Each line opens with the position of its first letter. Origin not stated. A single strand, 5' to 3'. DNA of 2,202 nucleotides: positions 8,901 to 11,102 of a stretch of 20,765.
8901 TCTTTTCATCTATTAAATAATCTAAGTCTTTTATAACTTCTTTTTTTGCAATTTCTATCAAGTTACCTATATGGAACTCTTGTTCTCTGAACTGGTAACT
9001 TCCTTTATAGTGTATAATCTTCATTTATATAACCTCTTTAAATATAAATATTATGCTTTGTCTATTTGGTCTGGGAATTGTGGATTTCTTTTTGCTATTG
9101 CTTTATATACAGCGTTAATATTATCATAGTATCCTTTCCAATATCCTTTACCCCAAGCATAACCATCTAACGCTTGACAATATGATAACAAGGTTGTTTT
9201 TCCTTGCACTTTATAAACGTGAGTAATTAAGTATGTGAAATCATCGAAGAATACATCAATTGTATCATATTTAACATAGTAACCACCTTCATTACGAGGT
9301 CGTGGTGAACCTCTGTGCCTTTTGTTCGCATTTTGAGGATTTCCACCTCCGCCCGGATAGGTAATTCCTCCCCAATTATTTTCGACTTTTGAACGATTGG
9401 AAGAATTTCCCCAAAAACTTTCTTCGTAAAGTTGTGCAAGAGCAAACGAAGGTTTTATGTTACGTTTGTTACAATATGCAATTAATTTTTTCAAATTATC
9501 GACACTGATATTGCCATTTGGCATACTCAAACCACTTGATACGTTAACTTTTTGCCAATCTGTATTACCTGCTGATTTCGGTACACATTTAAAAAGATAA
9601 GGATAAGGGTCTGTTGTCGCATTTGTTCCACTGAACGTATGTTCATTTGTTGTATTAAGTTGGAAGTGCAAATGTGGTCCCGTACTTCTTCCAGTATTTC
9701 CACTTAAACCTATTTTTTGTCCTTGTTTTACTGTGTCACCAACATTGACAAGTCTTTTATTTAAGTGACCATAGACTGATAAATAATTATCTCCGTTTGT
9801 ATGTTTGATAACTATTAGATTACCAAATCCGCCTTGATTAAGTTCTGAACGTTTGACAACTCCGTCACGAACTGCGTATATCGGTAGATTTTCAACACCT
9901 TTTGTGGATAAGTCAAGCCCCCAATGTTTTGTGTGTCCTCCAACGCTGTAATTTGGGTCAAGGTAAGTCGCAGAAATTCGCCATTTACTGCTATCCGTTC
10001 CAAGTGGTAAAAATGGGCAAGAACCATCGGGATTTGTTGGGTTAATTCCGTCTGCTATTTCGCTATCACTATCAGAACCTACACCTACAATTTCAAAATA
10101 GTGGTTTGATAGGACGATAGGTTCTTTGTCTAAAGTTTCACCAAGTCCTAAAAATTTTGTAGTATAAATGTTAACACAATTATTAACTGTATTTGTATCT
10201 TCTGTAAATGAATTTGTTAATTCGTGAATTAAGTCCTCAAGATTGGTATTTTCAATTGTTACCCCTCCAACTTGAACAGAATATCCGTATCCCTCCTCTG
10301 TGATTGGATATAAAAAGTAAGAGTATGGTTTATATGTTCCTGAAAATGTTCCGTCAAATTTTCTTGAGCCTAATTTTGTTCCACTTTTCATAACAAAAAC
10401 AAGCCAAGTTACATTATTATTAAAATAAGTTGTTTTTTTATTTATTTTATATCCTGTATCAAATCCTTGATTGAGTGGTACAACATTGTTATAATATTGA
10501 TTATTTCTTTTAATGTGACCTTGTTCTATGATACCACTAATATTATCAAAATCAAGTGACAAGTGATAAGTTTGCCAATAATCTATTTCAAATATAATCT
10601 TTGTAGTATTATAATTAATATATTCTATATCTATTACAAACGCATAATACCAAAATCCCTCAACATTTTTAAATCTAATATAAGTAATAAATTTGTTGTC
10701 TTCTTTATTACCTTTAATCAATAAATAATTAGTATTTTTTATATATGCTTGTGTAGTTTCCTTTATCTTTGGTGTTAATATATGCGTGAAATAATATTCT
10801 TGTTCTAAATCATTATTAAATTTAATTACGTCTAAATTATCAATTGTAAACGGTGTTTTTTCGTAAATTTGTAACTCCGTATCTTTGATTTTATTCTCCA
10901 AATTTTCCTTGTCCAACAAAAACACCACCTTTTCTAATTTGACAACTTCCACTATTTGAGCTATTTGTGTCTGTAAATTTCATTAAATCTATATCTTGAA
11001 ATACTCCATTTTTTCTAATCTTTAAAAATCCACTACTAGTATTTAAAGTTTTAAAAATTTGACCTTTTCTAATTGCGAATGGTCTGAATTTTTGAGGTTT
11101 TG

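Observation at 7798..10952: phi29-type tail knob split into two ORFs, with M23 peptidase and glucosaminidase domains fused to the N-terminal half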

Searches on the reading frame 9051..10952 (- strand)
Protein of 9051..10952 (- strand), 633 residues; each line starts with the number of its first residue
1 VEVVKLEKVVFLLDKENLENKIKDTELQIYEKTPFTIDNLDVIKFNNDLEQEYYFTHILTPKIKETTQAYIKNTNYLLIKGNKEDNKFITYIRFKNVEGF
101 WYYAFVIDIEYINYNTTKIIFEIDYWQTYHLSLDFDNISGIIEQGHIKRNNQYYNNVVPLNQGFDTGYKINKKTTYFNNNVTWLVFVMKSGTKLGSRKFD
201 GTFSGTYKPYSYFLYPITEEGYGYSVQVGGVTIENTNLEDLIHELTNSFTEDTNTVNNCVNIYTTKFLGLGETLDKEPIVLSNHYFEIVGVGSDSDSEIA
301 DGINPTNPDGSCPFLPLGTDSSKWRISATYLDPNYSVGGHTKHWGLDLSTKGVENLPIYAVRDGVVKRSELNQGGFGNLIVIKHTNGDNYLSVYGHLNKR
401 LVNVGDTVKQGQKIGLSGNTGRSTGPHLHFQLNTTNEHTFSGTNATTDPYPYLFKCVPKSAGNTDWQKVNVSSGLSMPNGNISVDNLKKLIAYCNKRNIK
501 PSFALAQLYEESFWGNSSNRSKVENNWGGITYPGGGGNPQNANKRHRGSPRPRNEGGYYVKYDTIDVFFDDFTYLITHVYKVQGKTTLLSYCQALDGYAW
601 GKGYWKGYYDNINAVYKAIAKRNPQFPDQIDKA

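Call 5: search_protein_families(library=pfam, proteins=[window:9051-10952:-], max_evalue=0.1)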
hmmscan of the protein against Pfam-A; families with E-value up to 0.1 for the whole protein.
window:9051-10952:- (633 aa): 3 families
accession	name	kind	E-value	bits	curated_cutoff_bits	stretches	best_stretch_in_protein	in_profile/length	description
PF01551.29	Peptidase_M23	-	1e-27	96.6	28.7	1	342-437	2-92/96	Peptidase family M23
PF16838.11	Caud_tail_N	-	1.5e-10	42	27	1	24-131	2-117/120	Caudoviral major tail protein N-terminus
PF01832.25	Glucosaminidase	-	1.4e-07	32.6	30.2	1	490-618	4-120/123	Mannosyl-glycoprotein endo-beta-N-acetylglucosaminidase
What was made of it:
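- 9642..9929 (-): M23 (LytM-type) zinc metallopeptidase domain (ORF1 aa 342-437). HWGLD (HxxxD), the middle His (VYGH) and HLH (HxH) are all present. PF01551 E 1e-27 (call 5).
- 9054..9542 (-): GH73-type N-acetylglucosaminidase domain (ORF1 aa ~471-633), with the catalytic-Glu motif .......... and NNWGG. PF01832 32.6 bits against cutoff 30.2 (call 5).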

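Call 6: search_protein_families(library=phrogs, proteins=[window:9051-10952:-], max_evalue=0.01)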
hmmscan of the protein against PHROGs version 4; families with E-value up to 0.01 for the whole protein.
window:9051-10952:- (633 aa): 28 families (the best 25 are shown)
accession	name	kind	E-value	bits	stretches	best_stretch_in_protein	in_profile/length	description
phrog_9205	-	unknown function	3.6e-33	115.4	2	481-631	345-502/1144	-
phrog_2248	-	tail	1.6e-27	97.5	1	25-285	5-256/590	tail protein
phrog_16615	-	other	5.3e-26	92.5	2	325-436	405-508/529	peptidase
phrog_7767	-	other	6.7e-26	92.2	1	324-455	4-121/194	metallo-endopeptidase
phrog_14988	-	other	4.9e-24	86.5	1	326-439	16-133/272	peptidase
phrog_30532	-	tail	6.4e-24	85.5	1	22-294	26-298/520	tail protein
phrog_3084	-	lysis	1.4e-22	81.4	1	341-457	22-138/468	endolysin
phrog_6700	-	lysis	9e-22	76.9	1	334-439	2617-2718/2898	endolysin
phrog_3861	-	lysis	8.5e-21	75.4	1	374-588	164-372/455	amidase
phrog_3578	-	lysis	3.8e-20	73.6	1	325-455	215-358/405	endolysin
phrog_10030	-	tail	2.3e-18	65.9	1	343-443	1914-2016/2105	tail length tape measure protein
phrog_167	-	tail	7.6e-17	61.3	1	334-492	1210-1331/1555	tail length tape measure protein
phrog_8537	-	unknown function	7.7e-17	62.6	1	342-456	15-121/384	-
phrog_28672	-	other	2.2e-16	60.5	1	342-436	287-377/397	metallo-endopeptidase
phrog_880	-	lysis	5.2e-16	60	1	341-435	27-122/435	endolysin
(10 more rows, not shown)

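Call 8: search_dna_similar(query=window:9051-10952:-, collection=phages, mode=protein, max_rows=40)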
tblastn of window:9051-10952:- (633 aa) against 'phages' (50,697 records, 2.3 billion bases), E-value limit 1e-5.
Records with a match: 1340; places in all: 1353; records where one place covers at least 80% of the query: 0.
Best place of each record, by identity: 60-80% 12; <60% 1328.
By first word of the organism name: Mycobacterium 386; Streptococcus 180; Bacillus 171; Streptomyces 120; Staphylococcus 109; Bacteriophage 69; Arthrobacter 59; Clostridium 53; Rhodococcus 53; Lactococcus 33; and 38 more.
By host as written in the record: Mycobacterium smegmatis mc2 155 276; - 112; Mycobacterium smegmatis mc#155 65; Streptomyces griseus ATCC 10137 48; Rhodococcus erythropolis RIA 643 38; Bacillus subtilis 37; Streptococcus thermophilus 27; Clostridium perfringens 26; and 322 more.
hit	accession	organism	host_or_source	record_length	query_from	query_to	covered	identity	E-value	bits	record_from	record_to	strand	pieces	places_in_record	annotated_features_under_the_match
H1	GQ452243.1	Enterococcus phage phiEf11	Enterococcus faecalis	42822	332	595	42%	34.2%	1e-27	125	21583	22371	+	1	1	putative N-acetylmuramoyl-L-alanine amidase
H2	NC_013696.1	Enterococcus phage phiEf11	Enterococcus faecalis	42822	332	595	42%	34.2%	1e-27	125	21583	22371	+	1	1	peptidoglycan DD-metalloendopeptidase family protein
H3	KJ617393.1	Streptococcus phage SOCP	Streptococcus pneumoniae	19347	19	300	45%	29.7%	2e-20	102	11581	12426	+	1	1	tail protein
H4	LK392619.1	Streptococcus phage CP-7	Streptococcus pneumoniae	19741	19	300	45%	29.7%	5e-20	101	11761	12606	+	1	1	Tail protein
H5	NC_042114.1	Streptococcus phage CP-7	Streptococcus pneumoniae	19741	19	300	45%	29.7%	5e-20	101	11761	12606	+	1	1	tail protein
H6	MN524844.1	Bacillus phage vB_Bpu_PumA1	Bacillus pumilus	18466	22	292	43%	28.7%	1e-13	81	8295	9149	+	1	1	tail protein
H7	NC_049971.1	Bacillus phage vB_Bpu_PumA1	Bacillus pumilus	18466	22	292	43%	28.7%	1e-13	81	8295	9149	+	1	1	tail protein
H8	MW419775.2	Bacillus phage WhyPhy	Bacillus pumilus SAFR-032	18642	22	292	43%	27.6%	2e-12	77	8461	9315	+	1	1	16: tail knob protein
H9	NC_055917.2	Bacillus phage WhyPhy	Bacillus pumilus SAFR-032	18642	22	292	43%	27.6%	2e-12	77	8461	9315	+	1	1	16: tail protein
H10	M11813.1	Bacillus phage PZA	Bacillus subtilis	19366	22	294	43%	27.1%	3e-12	76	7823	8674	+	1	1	tail protein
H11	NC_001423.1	Bacillus phage PZA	Bacillus subtilis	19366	22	294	43%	27.1%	3e-12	76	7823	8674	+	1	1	tail protein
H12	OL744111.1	Bacillus phage Arbo1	Bacillus sp. 203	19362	22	294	43%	27.1%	4e-12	76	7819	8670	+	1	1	tail knob protein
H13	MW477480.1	Bacillus phage Whiting18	Bacillus sp.203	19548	22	294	43%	27.1%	4e-12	76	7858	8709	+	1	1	tail protein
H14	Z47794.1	Streptococcus phage Cp1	-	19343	19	270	37%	31.8%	3e-17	114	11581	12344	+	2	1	orf17: tail protein | orf18: CDS | ribosome_binding_site | orf17: ribosome_binding_site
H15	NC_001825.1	Streptococcus phage Cp1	Streptococcus pneumoniae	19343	19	270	37%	31.8%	3e-17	114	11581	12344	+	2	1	tail protein (x2) | ribosome_binding_site (x2)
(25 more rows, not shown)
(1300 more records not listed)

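Call 10: find_homologous_proteins(query=window:9051-10952:-)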
Query window:9051-10952:- (633 aa): 3047 proteins with E <= 0.001 among 8000 candidates; the best 120 are listed.
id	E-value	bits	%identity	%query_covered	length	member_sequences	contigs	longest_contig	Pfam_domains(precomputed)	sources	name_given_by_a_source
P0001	0.0e+0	1401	96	98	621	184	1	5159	PF01551.30,PF16838.12,PF01832.26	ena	-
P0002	4.4e-26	110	47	14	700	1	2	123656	PF01551.30,PF05569.18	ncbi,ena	-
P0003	3.7e-25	107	45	15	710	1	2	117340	PF01551.30,PF05569.18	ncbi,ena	-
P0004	2.0e-18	85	52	17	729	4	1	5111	PF13702.12,PF01551.30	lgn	-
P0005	2.7e-18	84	53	14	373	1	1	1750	PF01551.30,PF01476.27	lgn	-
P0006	2.8e-18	84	53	14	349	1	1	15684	PF01551.30,PF01476.27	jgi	-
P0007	3.6e-18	84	49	14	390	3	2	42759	PF01551.30,PF24568.2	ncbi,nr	ncbi:MAG: peptidoglycan DD-metalloendopeptidase family protein [Clostridiales bacterium]|nr:peptidog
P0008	9.9e-18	82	54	14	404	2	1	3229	PF01551.30,PF01476.27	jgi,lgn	-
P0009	9.9e-18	82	44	19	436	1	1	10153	PF01551.30,PF01476.27,PF23473.2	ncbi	-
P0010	1.0e-17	82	54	15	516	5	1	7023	PF01551.30,PF07501.18,PF01476.27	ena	-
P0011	1.4e-17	82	41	14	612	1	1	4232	PF01551.30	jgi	jgi:murein DD-endopeptidase MepM/ murein hydrolase activator NlpD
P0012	1.7e-17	82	55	15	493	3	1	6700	PF01551.30,PF07501.18,PF01476.27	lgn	-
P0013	1.9e-17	81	53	14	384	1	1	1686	PF01551.30,PF01476.27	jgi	-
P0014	2.3e-17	81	53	14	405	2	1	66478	PF01551.30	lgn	-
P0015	2.6e-17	81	45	22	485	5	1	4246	PF01551.30,PF01832.26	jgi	-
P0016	2.7e-17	81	45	19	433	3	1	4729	PF01551.30,PF01476.27,PF23473.2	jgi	-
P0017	3.0e-17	81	35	30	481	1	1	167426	PF01551.30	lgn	-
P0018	3.8e-17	80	53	14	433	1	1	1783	PF01551.30,PF01476.27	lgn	-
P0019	4.0e-17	80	53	14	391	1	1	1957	PF01551.30,PF01476.27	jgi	-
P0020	9.2e-17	79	54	16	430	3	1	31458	PF01551.30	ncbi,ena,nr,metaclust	ncbi:MAG: peptidoglycan DD-metalloendopeptidase family protein [Chitinivibrionia bacterium]|nr:pepti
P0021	1.2e-16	79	48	16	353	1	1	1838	PF01551.30,PF01476.27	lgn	-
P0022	1.7e-16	78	50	15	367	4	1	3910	PF01551.30,PF23446.2,PF01476.27,PF23473.2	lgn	-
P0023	1.8e-16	78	43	21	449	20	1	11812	PF01551.30,PF04225.18,PF19425.5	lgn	-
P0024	1.9e-16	78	36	28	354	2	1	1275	PF01551.30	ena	-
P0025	2.3e-16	78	48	18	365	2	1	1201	PF01551.30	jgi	jgi:murein DD-endopeptidase MepM/ murein hydrolase activator NlpD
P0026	3.5e-16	77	49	15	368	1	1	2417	PF01551.30,PF23446.2,PF01476.27,PF23473.2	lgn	-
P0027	4.4e-16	77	53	14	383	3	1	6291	PF01551.30,PF01476.27,PF23473.2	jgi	jgi:murein DD-endopeptidase MepM/ murein hydrolase activator NlpD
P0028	5.3e-16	77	43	20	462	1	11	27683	PF01551.30,PF23446.2,PF01476.27,PF23473.2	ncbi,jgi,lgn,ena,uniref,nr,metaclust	ncbi:MAG: hypothetical protein A2821_02070 [Candidatus Magasanikbacteria bacterium RIFCSPHIGHO2_01_F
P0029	5.5e-16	76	52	15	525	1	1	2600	PF01551.30,PF07501.18,PF01476.27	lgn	-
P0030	5.8e-16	76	55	14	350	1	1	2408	PF01551.30,PF01476.27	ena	-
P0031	5.9e-16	76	51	15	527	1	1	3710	PF01551.30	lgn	-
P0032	5.9e-16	76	39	24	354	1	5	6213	PF01551.30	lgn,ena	-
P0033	6.7e-16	76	40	24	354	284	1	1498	PF01551.30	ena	-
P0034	7.6e-16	76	47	18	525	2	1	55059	PF01551.30,PF07501.18,PF01476.27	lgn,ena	-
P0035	7.7e-16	76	52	15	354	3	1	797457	PF01551.30,PF10135.15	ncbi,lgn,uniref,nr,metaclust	ncbi:peptidoglycan DD-metalloendopeptidase family protein [Desulfonatronovibrio magnus]|uniref:pepti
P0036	9.2e-16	76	49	15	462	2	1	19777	PF01551.30,PF08614.17,PF05262.16,PF24568.2,PF07889.18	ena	-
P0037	9.7e-16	76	50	14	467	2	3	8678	PF01551.30,PF07501.18,PF01476.27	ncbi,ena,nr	ncbi:MAG: peptidoglycan DD-metalloendopeptidase family protein [Clostridia bacterium]|nr:peptidoglyc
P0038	1.2e-15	75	47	18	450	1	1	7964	PF01551.30,PF00877.26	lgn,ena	-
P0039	1.3e-15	75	43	20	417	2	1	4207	PF01551.30,PF01476.27,PF23473.2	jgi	-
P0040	1.4e-15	75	46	18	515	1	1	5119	PF01551.30,PF07501.18,PF01476.27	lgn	-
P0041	1.9e-15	75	42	18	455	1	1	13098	PF01551.30,PF24568.2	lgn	-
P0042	1.9e-15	75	39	24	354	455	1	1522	PF01551.30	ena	-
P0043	2.2e-15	74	43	19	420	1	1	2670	PF01551.30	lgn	-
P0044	2.3e-15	74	39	24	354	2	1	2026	PF01551.30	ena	-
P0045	2.4e-15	74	51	14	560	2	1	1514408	PF01551.30,PF13406.12,PF01464.26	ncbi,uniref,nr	ncbi:peptidoglycan DD-metalloendopeptidase family protein [Thermoanaerobacter sp. YS13]|uniref:pepti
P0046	2.5e-15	74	50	15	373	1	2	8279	PF01551.30,PF23446.2,PF13384.13,PF01476.27,PF23473.2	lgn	-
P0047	2.5e-15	74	47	16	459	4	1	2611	PF01551.30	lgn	-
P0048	2.7e-15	74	49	15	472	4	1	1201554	PF01551.30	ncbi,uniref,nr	ncbi:M23 family metallopeptidase [Pseudaquidulcibacter saccharophilus]|uniref:M23 family metallopept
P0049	2.8e-15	74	39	24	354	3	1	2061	PF01551.30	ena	-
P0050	2.9e-15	74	49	15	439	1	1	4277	PF01551.30,PF23446.2,PF01476.27,PF23473.2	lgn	-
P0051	2.9e-15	74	42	20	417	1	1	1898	PF01551.30,PF24568.2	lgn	-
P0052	3.6e-15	74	43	20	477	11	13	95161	PF01551.30,PF01832.26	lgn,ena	-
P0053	3.8e-15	74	51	15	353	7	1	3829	PF01551.30,PF01476.27,PF23473.2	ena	-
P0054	3.8e-15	74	42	18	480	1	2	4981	PF01551.30,PF24568.2,PF05557.19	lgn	-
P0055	3.9e-15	74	39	20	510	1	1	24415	PF01551.30,PF24568.2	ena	-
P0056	4.7e-15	73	49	15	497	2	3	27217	PF01551.30,PF07501.18,PF01476.27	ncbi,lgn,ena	-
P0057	5.2e-15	73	40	25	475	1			PF01551.30,PF19425.5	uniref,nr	uniref:peptidoglycan DD-metalloendopeptidase family protein n=1 Tax=Thaumasiovibrio occultus TaxID=1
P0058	5.8e-15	73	51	15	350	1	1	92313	PF01551.30,PF01476.27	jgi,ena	-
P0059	5.9e-15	73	51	15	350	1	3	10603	PF01551.30,PF01476.27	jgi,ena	-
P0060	6.2e-15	73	50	16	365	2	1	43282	PF01551.30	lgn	-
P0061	6.4e-15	73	51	14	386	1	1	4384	PF01551.30,PF07501.18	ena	-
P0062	6.9e-15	73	53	15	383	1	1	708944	PF01551.30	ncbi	ncbi:peptidoglycan DD-metalloendopeptidase family protein [Paenibacillus sp. 22594]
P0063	7.2e-15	73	53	15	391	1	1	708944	PF01551.30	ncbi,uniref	ncbi:peptidoglycan DD-metalloendopeptidase family protein [Paenibacillus sp. 22594]|uniref:M23 famil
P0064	7.4e-15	73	49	15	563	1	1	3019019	PF01551.30,PF13406.12,PF01464.26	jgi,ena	-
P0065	7.7e-15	73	53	15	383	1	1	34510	PF01551.30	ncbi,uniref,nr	ncbi:M23 family metallopeptidase [Paenibacillus sp. P46E]|uniref:M23 family metallopeptidase n=1 Tax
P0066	7.8e-15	73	47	14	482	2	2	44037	PF01551.30,PF07501.18,PF01476.27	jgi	-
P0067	7.8e-15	73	42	20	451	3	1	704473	PF08525.17,PF01551.30,PF04225.18,PF19425.5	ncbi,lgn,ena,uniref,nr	ncbi:murein DD-endopeptidase MepM [Photobacterium sp.]|uniref:murein DD-endopeptidase MepM n=1 Tax=P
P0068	7.8e-15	73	46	15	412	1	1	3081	PF01551.30,PF24568.2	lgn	-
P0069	8.5e-15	73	43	17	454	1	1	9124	PF01551.30,PF19425.5,PF22310.3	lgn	-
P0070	8.9e-15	72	45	18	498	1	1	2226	PF01551.30,PF04225.18,PF19425.5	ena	-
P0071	9.1e-15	72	45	18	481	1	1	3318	PF01551.30,PF04225.18,PF19425.5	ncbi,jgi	-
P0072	1.0e-14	72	51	15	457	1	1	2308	PF01551.30,PF19425.5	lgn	-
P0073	1.0e-14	72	44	18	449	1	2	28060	PF01551.30,PF19425.5,PF22310.3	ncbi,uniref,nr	ncbi:murein DD-endopeptidase MepM [Gilliamella sp. Gris1-4]|uniref:murein DD-endopeptidase MepM n=1 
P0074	1.0e-14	72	50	15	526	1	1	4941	PF01551.30,PF07501.18,PF01476.27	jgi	-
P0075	1.0e-14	72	34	32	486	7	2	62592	PF01551.30,PF01832.26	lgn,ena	-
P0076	1.0e-14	72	44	18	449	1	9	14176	PF01551.30,PF19425.5,PF22310.3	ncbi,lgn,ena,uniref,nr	ncbi:MAG: murein DD-endopeptidase MepM [Gilliamella sp.]|uniref:murein DD-endopeptidase MepM n=1 Tax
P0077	1.2e-14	72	47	15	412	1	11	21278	PF01551.30,PF24568.2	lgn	-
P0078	1.2e-14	72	46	15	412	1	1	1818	PF01551.30,PF24568.2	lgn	-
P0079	1.3e-14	72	48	16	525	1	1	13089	PF01551.30,PF07501.18,PF01476.27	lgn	-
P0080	1.4e-14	72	45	15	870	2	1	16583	PF01551.30,PF01464.26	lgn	-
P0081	1.4e-14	72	42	18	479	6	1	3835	PF01551.30,PF07501.18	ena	-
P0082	1.4e-14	72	45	15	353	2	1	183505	PF01551.30,PF01476.27,PF23473.2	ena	-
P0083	1.4e-14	72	46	16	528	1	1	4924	PF01551.30,PF07501.18,PF01476.27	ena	-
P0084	1.5e-14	72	49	15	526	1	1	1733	PF01551.30,PF07501.18,PF01476.27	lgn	-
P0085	1.5e-14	72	48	14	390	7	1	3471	PF01551.30,PF24568.2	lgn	-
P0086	1.5e-14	72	49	15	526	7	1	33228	PF01551.30,PF07501.18,PF01476.27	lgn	-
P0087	1.5e-14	72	59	12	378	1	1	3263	PF01551.30,PF23446.2,PF01476.27,PF23473.2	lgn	-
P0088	1.5e-14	72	52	13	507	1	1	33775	PF01551.30,PF04225.18,PF19425.5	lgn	-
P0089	1.6e-14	72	45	19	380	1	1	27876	PF11932.14,PF01551.30,PF08614.17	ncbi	-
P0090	1.6e-14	72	46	14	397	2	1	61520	PF01551.30,PF01476.27,PF23473.2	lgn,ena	-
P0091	1.7e-14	72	51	14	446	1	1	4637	PF01551.30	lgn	-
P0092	1.8e-14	72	49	15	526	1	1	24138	PF01551.30,PF07501.18,PF01476.27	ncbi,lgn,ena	-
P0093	1.8e-14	72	48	14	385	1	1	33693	PF01551.30,PF01476.27,PF23473.2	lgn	-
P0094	1.9e-14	71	39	21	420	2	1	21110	PF01551.30,PF01476.27,PF23473.2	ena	-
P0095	1.9e-14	71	48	14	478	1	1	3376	PF01551.30,PF19425.5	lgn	-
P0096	2.0e-14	71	44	18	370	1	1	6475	PF01551.30,PF23446.2,PF01476.27,PF23473.2,PF23577.2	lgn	-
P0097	2.0e-14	71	45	18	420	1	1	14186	PF01551.30,PF24568.2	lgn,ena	-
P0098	2.0e-14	71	47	14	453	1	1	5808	PF01551.30,PF23446.2,PF01476.27,PF23473.2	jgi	jgi:murein DD-endopeptidase MepM/ murein hydrolase activator NlpD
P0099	2.0e-14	71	42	15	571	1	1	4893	PF27332.1,PF01551.30,PF19077.7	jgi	-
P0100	2.1e-14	71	51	15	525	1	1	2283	PF01551.30,PF07501.18,PF01476.27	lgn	-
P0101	2.1e-14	71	43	15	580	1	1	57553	PF01551.30,PF07501.18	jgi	jgi:murein DD-endopeptidase MepM/ murein hydrolase activator NlpD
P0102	2.1e-14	71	47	16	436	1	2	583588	PF01551.30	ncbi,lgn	-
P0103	2.1e-14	71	47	15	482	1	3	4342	PF01551.30,PF04225.18,PF19425.5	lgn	-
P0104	2.1e-14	71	49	15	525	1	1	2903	PF01551.30,PF07501.18,PF01476.27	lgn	-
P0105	2.2e-14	71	49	15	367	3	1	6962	PF01551.30,PF23446.2,PF01476.27,PF23473.2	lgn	-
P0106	2.2e-14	71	49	15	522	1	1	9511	PF01551.30,PF07501.18,PF01476.27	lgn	-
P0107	2.2e-14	71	51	15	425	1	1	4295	PF21827.2,PF01551.30,PF24568.2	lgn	-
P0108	2.2e-14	71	39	22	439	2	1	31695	PF01551.30,PF07501.18,PF01476.27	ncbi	-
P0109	2.2e-14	71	43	17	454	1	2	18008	PF01551.30,PF19425.5,PF22310.3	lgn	-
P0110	2.3e-14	71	49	15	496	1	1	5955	PF01551.30,PF07501.18,PF01476.27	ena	-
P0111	2.3e-14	71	42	18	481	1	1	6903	PF01551.30,PF04225.18,PF19425.5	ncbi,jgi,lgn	-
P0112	2.3e-14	71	43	18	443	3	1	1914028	PF08525.17,PF01551.30,PF01476.27,PF04225.18,PF19425.5,PF22310.3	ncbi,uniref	ncbi:murein DD-endopeptidase MepM [Erwinia sp. CGal63]|uniref:murein DD-endopeptidase MepM n=1 Tax=E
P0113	2.4e-14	71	51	15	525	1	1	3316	PF01551.30,PF07501.18,PF01476.27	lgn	-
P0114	2.4e-14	71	46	15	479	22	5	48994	PF01551.30,PF01832.26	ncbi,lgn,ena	-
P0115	2.5e-14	71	51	14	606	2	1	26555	PF01551.30,PF07501.18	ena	-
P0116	2.5e-14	71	49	15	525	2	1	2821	PF01551.30,PF07501.18,PF01476.27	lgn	-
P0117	2.5e-14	71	49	14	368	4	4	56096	PF01551.30,PF01476.27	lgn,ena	-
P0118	2.5e-14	71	50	15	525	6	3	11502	PF01551.30,PF07501.18,PF01476.27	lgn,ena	-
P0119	2.5e-14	71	61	12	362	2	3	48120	PF01551.30,PF23446.2,PF01476.27,PF23473.2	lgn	-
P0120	2.5e-14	71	47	16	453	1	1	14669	PF01551.30,PF19425.5,PF22310.3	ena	-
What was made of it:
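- Tried and rejected: Only P0001 shared the architecture (call 10).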

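Call 15: search_solved_structures(query=window:9051-10952:-, max_evalue=0.01, show_alignments=0)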
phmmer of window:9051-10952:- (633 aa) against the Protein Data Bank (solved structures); distinct sequences matched with E-value up to 0.01: 40.
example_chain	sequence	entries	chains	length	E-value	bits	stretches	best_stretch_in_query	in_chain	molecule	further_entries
5j1l_A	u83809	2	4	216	9.9e-20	73.9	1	342-434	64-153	ToxR-activated gene (TagE)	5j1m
2b0p_A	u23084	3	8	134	3.9e-18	68.6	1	322-434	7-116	Glycyl-glycine endopeptidase lytM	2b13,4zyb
2b44_A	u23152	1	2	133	4.7e-18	68.4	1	322-434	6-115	Glycyl-glycine endopeptidase lytM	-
6ue4_A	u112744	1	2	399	1.2e-17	67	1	321-433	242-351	ShyA endopeptidase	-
6u2a_A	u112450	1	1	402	1.2e-17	67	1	321-433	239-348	ShyA endopeptidase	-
1qwy_A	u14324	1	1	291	6.1e-17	64.7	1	322-434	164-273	peptidoglycan hydrolase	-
9m7n_A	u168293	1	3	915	1.6e-14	56.7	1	338-433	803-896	Gp16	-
9gy1_A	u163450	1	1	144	2.1e-14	56.3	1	341-434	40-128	Peptidase, M23 family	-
5fb4_A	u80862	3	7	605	3.3e-13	52.3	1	24-299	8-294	Distal tube protein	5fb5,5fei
4qp5_A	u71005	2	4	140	4.5e-13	51.9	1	342-453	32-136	Lysostaphin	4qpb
5kvp_A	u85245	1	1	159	8.3e-13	51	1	337-455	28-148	Zoocin A endopeptidase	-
2gu1_A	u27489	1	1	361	8.6e-13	51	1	340-436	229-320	Zinc peptidase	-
5nmy_A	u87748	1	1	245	1.5e-12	50.2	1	342-464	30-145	Lysostaphin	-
4lxc_A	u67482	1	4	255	1.6e-12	50.1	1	342-464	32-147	Lysostaphin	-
6jmx_A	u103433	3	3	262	2.7e-12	49.3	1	343-432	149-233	Peptidase M23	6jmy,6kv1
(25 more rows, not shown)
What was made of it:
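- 10056..10883 (-): Knob N-terminal half (ORF1 aa 24-299): tail-tube-like beta-sandwich plus the following segment, equivalent to phi29 gp9 residues 8-294. 5fb4 E 3.3e-13 (call 15).
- Checked: All from calls 5, 6, 15.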

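Call 20: find_encoding_contigs(protein=P0001, flank=10000, max_places=6)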
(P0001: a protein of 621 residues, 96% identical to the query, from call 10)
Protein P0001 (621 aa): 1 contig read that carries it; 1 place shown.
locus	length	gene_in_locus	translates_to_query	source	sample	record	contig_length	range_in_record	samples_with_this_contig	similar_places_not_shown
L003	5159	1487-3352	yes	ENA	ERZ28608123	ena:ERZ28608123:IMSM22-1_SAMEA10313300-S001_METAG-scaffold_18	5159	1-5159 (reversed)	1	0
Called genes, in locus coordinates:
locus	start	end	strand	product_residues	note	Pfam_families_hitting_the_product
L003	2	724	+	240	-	?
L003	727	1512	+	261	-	-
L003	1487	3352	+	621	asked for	PF16838:Caud_tail_N, PF01551:Peptidase_M23, PF01832:Glucosaminidase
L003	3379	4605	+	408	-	PF20934:phi29_gp9_C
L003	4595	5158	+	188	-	?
